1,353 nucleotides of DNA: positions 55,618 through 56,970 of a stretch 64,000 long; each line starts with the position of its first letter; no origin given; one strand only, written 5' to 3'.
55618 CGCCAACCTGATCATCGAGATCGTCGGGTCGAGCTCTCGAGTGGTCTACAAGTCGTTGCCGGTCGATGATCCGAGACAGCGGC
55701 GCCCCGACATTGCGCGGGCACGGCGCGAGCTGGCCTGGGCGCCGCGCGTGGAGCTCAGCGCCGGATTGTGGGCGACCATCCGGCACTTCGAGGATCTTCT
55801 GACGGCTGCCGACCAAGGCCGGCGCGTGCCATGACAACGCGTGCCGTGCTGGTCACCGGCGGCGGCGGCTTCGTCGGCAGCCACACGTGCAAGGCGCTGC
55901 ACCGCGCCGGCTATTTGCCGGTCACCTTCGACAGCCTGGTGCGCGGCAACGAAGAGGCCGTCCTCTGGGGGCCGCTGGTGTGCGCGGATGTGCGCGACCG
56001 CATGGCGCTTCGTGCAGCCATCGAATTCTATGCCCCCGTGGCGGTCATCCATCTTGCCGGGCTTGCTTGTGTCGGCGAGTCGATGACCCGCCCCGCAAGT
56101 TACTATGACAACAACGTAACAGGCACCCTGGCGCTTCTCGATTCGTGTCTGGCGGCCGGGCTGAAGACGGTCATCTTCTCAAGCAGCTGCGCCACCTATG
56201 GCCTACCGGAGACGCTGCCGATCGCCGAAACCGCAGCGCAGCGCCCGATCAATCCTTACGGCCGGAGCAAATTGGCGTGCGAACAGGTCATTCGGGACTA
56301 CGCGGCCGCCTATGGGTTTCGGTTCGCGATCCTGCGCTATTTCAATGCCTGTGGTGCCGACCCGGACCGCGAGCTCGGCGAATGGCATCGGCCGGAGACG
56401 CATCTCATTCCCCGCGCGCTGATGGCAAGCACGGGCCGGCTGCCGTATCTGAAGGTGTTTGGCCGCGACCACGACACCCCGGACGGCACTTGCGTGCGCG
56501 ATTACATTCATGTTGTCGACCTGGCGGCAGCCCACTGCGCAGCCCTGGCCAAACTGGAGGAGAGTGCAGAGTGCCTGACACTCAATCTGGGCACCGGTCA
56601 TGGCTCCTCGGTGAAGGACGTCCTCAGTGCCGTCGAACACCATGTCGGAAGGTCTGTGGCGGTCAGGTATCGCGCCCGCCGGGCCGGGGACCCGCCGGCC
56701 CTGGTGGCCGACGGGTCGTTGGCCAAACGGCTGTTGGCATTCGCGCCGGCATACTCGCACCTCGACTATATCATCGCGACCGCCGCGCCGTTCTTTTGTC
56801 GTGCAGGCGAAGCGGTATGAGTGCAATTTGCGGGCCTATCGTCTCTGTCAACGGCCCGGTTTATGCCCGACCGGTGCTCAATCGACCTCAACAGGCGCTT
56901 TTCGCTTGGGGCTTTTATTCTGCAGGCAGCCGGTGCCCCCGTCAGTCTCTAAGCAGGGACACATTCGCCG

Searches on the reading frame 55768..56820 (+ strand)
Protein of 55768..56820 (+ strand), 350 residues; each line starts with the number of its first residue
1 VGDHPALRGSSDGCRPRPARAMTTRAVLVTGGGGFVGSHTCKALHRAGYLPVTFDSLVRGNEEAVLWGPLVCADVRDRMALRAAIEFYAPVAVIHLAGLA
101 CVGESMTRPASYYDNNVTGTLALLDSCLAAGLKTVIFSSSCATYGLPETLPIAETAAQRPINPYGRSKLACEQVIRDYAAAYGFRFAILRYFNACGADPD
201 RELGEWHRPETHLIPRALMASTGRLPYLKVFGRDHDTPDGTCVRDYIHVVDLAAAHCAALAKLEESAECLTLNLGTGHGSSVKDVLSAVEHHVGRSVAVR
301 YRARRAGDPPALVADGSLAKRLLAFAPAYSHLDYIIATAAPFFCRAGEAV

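Call 31: search_protein_families(library=pfam, proteins=[window:55768-56820:+], max_evalue=0.0001)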
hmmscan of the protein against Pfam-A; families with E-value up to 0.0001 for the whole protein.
window:55768-56820:+ (350 aa): 6 families
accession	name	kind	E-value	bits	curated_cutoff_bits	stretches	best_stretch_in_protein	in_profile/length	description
PF01370.27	Epimerase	-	9.6e-55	186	20.9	1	27-275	1-240/240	NAD dependent epimerase/dehydratase family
PF16363.11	GDP_Man_Dehyd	-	5.9e-43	148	27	1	28-330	1-324/332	GDP-mannose 4,6 dehydratase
PF01073.25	3Beta_HSD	-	3.3e-15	56.3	22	1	28-176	1-158/280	3-beta hydroxysteroid dehydrogenase/isomerase family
PF04321.23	RmlD_sub_bind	-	1.2e-13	51.2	27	1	27-185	3-147/287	RmlD substrate binding domain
PF02719.21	Polysacc_synt_2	-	2.6e-12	47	20.2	1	27-196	1-173/293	Polysaccharide biosynthesis protein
PF07993.18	NAD_binding_4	-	2.1e-06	27.5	20.1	0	93-201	92-211/258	Male sterility protein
